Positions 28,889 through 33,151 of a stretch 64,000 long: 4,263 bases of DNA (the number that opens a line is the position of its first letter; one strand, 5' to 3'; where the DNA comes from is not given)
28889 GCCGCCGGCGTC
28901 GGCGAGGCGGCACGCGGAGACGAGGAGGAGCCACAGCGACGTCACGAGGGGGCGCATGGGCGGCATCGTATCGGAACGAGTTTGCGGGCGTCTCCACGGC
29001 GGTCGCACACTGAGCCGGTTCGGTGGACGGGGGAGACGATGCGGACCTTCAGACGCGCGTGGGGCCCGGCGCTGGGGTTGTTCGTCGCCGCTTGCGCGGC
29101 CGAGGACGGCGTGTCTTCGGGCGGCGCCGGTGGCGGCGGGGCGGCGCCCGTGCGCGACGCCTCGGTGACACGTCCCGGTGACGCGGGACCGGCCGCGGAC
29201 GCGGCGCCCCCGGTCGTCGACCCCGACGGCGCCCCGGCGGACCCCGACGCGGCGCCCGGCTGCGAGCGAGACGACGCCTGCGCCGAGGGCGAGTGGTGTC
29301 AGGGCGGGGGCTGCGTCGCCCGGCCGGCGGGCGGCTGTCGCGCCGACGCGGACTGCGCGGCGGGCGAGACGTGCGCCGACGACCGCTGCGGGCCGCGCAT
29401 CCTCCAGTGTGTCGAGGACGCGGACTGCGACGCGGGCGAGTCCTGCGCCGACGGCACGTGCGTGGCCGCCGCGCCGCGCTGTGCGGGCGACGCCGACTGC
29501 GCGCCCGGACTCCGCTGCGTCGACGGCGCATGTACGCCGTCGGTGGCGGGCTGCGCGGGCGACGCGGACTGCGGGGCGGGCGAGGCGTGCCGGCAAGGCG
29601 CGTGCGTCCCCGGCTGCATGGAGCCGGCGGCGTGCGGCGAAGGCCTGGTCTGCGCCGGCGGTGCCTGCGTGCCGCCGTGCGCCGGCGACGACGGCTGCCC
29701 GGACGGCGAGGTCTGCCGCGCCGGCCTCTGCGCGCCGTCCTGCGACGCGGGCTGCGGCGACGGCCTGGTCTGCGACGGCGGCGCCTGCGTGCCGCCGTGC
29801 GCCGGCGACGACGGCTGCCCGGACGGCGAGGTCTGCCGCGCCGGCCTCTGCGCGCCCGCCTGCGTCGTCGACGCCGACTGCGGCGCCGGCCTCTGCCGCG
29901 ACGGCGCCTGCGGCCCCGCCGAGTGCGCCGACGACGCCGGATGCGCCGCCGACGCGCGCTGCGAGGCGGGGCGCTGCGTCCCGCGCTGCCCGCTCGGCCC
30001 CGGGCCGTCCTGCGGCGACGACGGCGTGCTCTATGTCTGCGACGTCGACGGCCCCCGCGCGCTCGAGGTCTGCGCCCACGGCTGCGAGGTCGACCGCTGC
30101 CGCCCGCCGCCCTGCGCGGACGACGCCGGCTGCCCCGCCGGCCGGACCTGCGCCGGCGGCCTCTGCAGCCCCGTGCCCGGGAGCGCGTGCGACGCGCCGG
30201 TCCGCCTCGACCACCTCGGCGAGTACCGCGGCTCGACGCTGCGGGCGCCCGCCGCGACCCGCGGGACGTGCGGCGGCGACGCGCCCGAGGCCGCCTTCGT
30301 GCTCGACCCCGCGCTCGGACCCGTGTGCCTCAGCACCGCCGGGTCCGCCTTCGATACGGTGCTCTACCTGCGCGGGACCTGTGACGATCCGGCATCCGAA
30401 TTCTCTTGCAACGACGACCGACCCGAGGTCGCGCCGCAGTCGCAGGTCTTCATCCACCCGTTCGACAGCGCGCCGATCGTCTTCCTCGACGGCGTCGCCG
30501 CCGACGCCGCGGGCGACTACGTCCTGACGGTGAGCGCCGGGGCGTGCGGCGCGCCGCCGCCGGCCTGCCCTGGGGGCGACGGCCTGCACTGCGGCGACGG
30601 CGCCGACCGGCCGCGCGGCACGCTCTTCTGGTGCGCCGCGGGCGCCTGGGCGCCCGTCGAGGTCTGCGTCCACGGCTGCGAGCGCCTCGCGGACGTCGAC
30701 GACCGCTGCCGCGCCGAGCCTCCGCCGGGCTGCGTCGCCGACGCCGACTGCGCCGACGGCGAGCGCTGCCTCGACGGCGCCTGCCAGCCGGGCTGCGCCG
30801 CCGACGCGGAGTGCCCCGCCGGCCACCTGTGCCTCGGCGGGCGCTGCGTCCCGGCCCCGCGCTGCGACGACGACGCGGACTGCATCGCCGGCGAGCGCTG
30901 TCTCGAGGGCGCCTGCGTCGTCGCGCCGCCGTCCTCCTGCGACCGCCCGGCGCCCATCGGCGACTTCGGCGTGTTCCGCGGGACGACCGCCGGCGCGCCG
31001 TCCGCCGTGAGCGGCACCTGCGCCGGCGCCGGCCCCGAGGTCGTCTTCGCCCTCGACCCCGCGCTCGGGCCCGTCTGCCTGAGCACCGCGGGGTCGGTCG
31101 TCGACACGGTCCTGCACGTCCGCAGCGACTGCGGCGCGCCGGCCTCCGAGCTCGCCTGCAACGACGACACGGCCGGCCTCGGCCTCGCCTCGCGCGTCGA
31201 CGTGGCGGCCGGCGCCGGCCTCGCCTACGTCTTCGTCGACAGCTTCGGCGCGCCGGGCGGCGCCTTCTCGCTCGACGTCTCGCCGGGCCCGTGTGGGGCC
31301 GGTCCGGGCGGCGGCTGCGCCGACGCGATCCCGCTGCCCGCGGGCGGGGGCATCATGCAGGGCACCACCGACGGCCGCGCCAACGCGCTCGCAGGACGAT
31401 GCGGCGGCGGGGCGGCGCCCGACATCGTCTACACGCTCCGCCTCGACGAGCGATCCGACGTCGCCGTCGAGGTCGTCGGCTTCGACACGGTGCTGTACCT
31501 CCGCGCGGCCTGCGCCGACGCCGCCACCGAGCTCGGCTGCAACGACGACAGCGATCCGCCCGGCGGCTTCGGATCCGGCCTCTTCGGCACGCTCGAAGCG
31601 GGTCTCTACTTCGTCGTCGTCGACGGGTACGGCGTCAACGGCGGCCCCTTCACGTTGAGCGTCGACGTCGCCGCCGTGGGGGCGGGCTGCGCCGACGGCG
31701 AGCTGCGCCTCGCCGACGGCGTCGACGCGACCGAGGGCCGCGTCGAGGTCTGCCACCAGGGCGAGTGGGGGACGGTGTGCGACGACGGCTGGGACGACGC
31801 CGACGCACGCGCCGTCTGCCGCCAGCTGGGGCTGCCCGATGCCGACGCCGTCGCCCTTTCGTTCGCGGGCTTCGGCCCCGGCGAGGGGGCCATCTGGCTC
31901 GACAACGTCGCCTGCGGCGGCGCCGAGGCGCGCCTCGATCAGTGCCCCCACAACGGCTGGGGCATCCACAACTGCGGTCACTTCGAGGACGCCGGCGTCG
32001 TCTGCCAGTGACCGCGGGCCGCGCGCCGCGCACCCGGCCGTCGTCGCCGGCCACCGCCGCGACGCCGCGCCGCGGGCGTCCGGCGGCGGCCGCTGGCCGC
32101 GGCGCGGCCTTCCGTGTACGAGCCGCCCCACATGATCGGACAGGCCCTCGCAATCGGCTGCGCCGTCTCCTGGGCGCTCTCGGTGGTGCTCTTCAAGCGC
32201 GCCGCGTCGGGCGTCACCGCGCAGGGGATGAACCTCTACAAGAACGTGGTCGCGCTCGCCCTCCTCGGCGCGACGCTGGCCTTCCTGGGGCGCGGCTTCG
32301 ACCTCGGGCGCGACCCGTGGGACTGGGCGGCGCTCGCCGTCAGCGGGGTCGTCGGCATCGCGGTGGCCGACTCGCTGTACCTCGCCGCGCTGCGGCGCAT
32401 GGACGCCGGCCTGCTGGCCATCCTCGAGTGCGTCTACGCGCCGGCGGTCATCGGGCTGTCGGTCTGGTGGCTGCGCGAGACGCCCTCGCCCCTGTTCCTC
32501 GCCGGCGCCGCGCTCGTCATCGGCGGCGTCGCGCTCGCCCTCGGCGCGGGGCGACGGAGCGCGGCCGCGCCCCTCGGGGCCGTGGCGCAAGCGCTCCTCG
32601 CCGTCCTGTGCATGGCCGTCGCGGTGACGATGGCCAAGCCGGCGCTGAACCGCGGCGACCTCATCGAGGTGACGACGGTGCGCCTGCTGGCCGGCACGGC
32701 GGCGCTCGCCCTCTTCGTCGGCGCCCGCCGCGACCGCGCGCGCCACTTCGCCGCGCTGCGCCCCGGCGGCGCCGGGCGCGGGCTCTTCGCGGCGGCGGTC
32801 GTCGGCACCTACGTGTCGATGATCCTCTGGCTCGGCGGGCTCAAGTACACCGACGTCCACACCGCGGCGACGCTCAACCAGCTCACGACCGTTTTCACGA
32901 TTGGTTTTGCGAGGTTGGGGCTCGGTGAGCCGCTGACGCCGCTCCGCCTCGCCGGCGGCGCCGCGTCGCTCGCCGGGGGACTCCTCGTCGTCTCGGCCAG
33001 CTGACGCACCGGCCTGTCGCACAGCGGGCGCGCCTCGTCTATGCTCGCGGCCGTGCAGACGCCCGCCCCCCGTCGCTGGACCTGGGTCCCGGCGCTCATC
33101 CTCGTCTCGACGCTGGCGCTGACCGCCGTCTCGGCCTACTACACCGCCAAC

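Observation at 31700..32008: Metazoan-type SRCR domain at the C-terminus of a bacterial lipoprotein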

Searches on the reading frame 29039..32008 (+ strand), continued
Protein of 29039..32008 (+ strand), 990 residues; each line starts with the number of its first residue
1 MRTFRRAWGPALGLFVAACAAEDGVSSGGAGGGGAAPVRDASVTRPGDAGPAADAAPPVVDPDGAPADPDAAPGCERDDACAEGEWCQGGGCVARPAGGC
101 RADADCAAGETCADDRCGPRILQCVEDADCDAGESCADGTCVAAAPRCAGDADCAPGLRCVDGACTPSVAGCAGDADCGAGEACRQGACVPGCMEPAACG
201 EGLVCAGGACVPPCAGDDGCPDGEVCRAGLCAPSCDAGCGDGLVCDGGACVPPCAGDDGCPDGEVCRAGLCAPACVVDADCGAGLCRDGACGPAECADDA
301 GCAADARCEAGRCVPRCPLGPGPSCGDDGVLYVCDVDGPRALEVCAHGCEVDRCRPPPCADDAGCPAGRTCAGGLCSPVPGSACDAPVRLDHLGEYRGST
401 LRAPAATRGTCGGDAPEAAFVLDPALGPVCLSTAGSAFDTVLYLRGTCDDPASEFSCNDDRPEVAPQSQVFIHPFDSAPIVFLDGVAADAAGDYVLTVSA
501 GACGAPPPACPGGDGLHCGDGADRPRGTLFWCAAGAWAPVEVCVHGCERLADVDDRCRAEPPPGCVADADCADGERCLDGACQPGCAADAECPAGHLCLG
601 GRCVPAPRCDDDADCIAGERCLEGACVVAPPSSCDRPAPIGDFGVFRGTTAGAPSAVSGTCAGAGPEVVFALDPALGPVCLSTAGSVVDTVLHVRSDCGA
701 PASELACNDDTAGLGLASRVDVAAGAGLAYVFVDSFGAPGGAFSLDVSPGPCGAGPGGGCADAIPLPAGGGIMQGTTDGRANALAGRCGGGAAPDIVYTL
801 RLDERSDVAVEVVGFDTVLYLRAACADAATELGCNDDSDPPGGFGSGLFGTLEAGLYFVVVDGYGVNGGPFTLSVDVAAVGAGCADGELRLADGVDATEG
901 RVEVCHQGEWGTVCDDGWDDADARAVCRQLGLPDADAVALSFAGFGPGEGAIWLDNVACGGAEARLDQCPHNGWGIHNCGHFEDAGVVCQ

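Call 52: search_protein_families(library=pfam, proteins=[P0129, P0133, P0142, P0147, P0150, P0152, P0185], max_evalue=0.0001)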
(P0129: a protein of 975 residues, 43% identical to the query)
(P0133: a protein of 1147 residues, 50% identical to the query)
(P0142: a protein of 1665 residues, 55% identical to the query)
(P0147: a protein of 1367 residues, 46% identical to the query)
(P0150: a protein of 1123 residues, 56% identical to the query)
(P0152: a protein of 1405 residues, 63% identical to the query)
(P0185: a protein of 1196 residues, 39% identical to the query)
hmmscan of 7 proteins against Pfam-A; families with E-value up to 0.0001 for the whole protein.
P0129 (975 aa): 1 family
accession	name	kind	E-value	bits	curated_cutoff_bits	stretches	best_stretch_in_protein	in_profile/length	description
PF00530.23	SRCR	-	2.5e-29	102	26.1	1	877-973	2-99/100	Scavenger receptor cysteine-rich domain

P0133 (1147 aa): 4 families
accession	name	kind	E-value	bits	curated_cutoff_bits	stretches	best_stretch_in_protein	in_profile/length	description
PF00530.23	SRCR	-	1.8e-137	449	26.1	6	261-355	2-100/100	Scavenger receptor cysteine-rich domain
PF15494.11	SRCR_2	-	2.6e-25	89.4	27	0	874-905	13-44/99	Scavenger receptor cysteine-rich domain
PF23416.1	DUF7107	-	5.6e-12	46.2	24.6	0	165-205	2-47/48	Domain of unknown function (DUF7107)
PF11617.13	Cu-binding_MopE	-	6.8e-10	39.5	27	0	138-158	11-30/30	Putative metal-binding motif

P0142 (1665 aa): 5 families
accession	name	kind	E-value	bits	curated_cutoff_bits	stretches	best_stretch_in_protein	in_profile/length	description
PF00530.23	SRCR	-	1.1e-87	289.2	26.1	3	943-1036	2-99/100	Scavenger receptor cysteine-rich domain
PF23283.1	D8C_UMOD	-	1.3e-17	64.2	27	1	1105-1186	4-87/88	Uromodulin-like, D8C domain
PF15494.11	SRCR_2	-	1e-15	58.6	27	0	957-984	11-40/99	Scavenger receptor cysteine-rich domain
PF13948.11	DUF4215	-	7.7e-06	26.6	27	0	796-840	4-47/47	Domain of unknown function (DUF4215)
PF09272.15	Hepsin-SRCR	-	4.7e-05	24.5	26.6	0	697-734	10-49/110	Hepsin, SRCR domain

P0147 (1367 aa): 3 families
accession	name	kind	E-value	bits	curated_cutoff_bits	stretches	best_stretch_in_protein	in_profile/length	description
PF13948.11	DUF4215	-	2.3e-59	197.9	27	3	118-145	20-46/47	Domain of unknown function (DUF4215)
PF00530.23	SRCR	-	1.8e-55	185.8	26.1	2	970-1064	2-100/100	Scavenger receptor cysteine-rich domain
PF15494.11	SRCR_2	-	1.3e-07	32.7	27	0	983-1013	12-42/99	Scavenger receptor cysteine-rich domain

P0150 (1123 aa): 4 families
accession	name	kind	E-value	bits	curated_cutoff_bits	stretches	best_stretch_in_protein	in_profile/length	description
PF00530.23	SRCR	-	1.2e-53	180.1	26.1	2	419-511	3-99/100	Scavenger receptor cysteine-rich domain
PF11617.13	Cu-binding_MopE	-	2e-15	57.2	27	1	196-212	14-30/30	Putative metal-binding motif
PF23283.1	D8C_UMOD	-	1.4e-12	48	27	1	330-407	9-88/88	Uromodulin-like, D8C domain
PF15494.11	SRCR_2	-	1e-07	33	27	0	431-459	12-40/99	Scavenger receptor cysteine-rich domain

P0152 (1405 aa): 3 families
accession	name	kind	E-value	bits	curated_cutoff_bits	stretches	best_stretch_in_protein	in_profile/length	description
PF00530.23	SRCR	-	3.7e-28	98.2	26.1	1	476-569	3-99/100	Scavenger receptor cysteine-rich domain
PF01551.29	Peptidase_M23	-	2.8e-17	63.1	28.7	1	66-173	4-89/96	Peptidase family M23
PF15494.11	SRCR_2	-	9.2e-05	23.5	27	0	488-516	12-40/99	Scavenger receptor cysteine-rich domain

P0185 (1196 aa): 12 families
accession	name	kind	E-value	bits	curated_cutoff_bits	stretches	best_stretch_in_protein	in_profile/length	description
PF01344.31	Kelch_1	-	5.6e-62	205.2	20.1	4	577-617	2-41/46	Kelch motif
PF24681.1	Kelch_KLHDC2_KLHL20_DRC7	-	6.4e-46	156.9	50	3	751-944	10-221/221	KLHDC2/KLHL20/DRC7 Kelch-repeats domain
PF13964.12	Kelch_6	-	9.3e-46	152.8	25.3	3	580-626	5-50/50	Kelch motif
PF13415.12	Kelch_3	-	2.4e-31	107.6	22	2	586-629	1-43/48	Galactose oxidase, central domain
PF07646.21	Kelch_2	-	4.6e-30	102.4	21.3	0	577-616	2-42/48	Kelch motif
PF24981.1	Beta-prop_ATRN-LZTR1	-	7.4e-29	101.3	50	2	621-811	35-226/289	Attractin/LZTR1 beta-propeller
PF13418.12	Kelch_4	-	1.5e-28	98.9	21.6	2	577-623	2-48/49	Galactose oxidase, central domain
PF25210.1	Kelch_FKB95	-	9e-28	98.1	70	2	577-667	33-123/268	FKB95, Kelch-repeats domain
PF24996.1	NANM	-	1.1e-20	74.3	45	2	565-646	41-127/350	N-acetylneuraminate epimerase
PF00530.23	SRCR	-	2.5e-20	73.1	26.1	1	1110-1193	11-99/100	Scavenger receptor cysteine-rich domain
PF13854.13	Kelch_HCF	-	4.2e-10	39.9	113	0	571-649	12-90/345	Host cell factor, Kelch-repeats domain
PF13290.12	CHB_HEX_C_1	-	7.5e-07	29.4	22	1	394-456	1-62/67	Chitobiase/beta-hexosaminidase C-terminal domain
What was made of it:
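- Some Myxococcota SRCR proteins also carry uromodulin-type D8C domains (call 52), and uromodulin is a polymerising matrix protein (established knowledge).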

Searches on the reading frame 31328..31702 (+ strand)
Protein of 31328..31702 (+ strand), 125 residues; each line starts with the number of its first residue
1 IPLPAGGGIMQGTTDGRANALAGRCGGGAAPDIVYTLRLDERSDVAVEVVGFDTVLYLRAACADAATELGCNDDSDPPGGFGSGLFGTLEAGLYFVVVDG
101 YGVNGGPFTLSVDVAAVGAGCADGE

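Call 56: predict_structure(alignment_id=A3)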
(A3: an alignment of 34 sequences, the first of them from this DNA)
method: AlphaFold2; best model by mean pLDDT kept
length: 125 residues; sequences in the alignment: 34
mean_pLDDT: 91.4   pTM: 0.85
mean pLDDT of the five models: 91.4, 91.3, 90.9, 90.8, 90.6
residues with pLDDT >= 90: 102; 70-90: 12; 50-70: 10; < 50: 1
segments of 3 or more residues with pLDDT < 50: none
pLDDT, mean of each block of 10 residues (from residue 1): 95 95 88 97 97 95 96 75 94 97 95 89 57
secondary structure, 60 per line:
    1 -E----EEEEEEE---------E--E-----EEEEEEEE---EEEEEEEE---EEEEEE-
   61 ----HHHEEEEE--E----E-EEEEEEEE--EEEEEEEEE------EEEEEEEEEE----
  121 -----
elements in order: E7-13 E32-39 E43-50 E54-59 E68-72 E82-89 E92-100 E107-116
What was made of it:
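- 31346..31687 (+): PPC / collagen-binding-like β-sandwich module 3 (aa 770-883). AF2 model pLDDT 91.4 (call 56).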

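Call 58: fold_search(model_id=the predicted structure, library=pdb)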
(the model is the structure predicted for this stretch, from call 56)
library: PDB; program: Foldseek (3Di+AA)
matches with E <= 10: 1648; with E <= 0.001: 8
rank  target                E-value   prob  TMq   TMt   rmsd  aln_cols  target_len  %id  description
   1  5sv5                  1.8e-05  1.00  0.60  0.71   4.9       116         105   18  1.0 Angstrom Crystal Structure of pre-Peptidase C-terminal Domain of Collagenase from Bacillus anthracis. (released 2016-08-17)
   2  1nqj_A                1.1e-04  1.00  0.58  0.74   4.1       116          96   19  CRYSTAL STRUCTURE OF CLOSTRIDIUM HISTOLYTICUM COLG COLLAGENASE COLLAGEN-BINDING DOMAIN 3B AT 1.0 ANGSTROM RESOLUTION I (released 2003-04-15)
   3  4dzg                  1.2e-04  1.00  0.62  0.68   3.1       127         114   19  Crystal structure of Aeromonas hydrophila PliG, a periplasmic lysozyme inhibitor of g-type lysozyme (released 2012-06-13)
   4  1nqj_B                1.6e-04  1.00  0.60  0.65   5.2       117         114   18  CRYSTAL STRUCTURE OF CLOSTRIDIUM HISTOLYTICUM COLG COLLAGENASE COLLAGEN-BINDING DOMAIN 3B AT 1.0 ANGSTROM RESOLUTION I (released 2003-04-15)
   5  2o8o_A                1.7e-04  1.00  0.58  0.65   4.9       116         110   19  Crystal structure of Clostridium histolyticum colg collagenase collagen-binding domain 3B at 1.35 Angstrom resolution  (released 2007-12-11)
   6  4hpk_B                4.4e-04  1.00  0.58  0.64   2.1       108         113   18  Crystal structure of Clostridium histolyticum colg collagenase collagen-binding domain 3B at 1.35 Angstrom resolution  (released 2012-12-12)
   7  1nqd_B                4.8e-04  1.00  0.61  0.66   2.8       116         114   18  CRYSTAL STRUCTURE OF CLOSTRIDIUM HISTOLYTICUM COLG COLLAGENASE COLLAGEN-BINDING DOMAIN 3B AT 1.65 ANGSTROM RESOLUTION  (released 2003-04-15)
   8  1nqd_A                4.8e-04  1.00  0.60  0.67   4.8       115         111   18  CRYSTAL STRUCTURE OF CLOSTRIDIUM HISTOLYTICUM COLG COLLAGENASE COLLAGEN-BINDING DOMAIN 3B AT 1.65 ANGSTROM RESOLUTION  (released 2003-04-15)
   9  8u5d_B                1.4e-03  1.00  0.53  0.52   4.4       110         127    9  Crystal Structure of C-terminal domain of Clostridium perfringens Enterotoxin in Space Group P 41 21 2 (released 2023-12-20)
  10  8u5e_D                1.8e-03  1.00  0.51  0.50   4.3       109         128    8  Crystal Structure of C-terminal domain of Clostridium perfringens Enterotoxin in Space Group P 21 21 21 (released 2023-12-20)
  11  7rrm_A                1.8e-03  1.00  0.53  0.65   4.1       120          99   12  Structure of the human TMED1 (p24gamma1) Golgi dynamics Domain (released 2021-10-20)
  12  5iku                  2.2e-03  1.00  0.63  0.35   2.8       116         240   18  Crystal structure of the Hathewaya histolytica ColG tandem collagen-binding domain s3as3b in the presence of calcium at  (released 2017-03-15)
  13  1wmd                  2.3e-03  1.00  0.52  0.17   5.5       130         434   12  Crystal Structure of alkaline serine protease KP-43 from Bacillus sp. KSM-KP43 (1.30 angstrom, 100 K) (released 2004-09-14)
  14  3afg_B                2.5e-03  1.00  0.57  0.15   3.3       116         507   12  Crystal structure of ProN-Tk-SP from Thermococcus kodakaraensis (released 2010-08-04)
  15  9j7x                  2.9e-03  1.00  0.50  0.51   5.0       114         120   10  Crystal structure of quintuple mutant C terminal fragment of Clostridium perfringens enterotoxin (C-CPEm19) (released 2025-06-18)
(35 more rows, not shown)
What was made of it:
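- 31346..31687 (+): Foldseek top hits are the PPC domain of B. anthracis collagenase 5sv5 (E 1.8e-5, TM 0.60/0.71) and the ColG collagen-binding domain 1nqj (call 58).
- On PPC (pre-peptidase C-terminal) / collagenase collagen-binding domain: Fold: 5sv5 at E 1.8e-5 with TM 0.60/0.71, and ColG CBD at E 1e-4 (call 58).
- The PPC-like modules resemble the collagen-binding domains of clostridial collagenases (call 58). The PPC fold is typical of secreted proteases, and the PliG lysozyme inhibitor is among the fold hits (call 58).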

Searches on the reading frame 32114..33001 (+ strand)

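Call 30: search_protein_families(library=pfam, proteins=[window:32114-33001:+], max_evalue=0.001)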
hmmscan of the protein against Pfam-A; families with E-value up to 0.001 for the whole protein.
window:32114-33001:+ (296 aa): 1 family
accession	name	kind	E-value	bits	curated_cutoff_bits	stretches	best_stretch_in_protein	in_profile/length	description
PF00892.27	EamA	-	6.7e-36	124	28.2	2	157-293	4-134/135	EamA-like transporter family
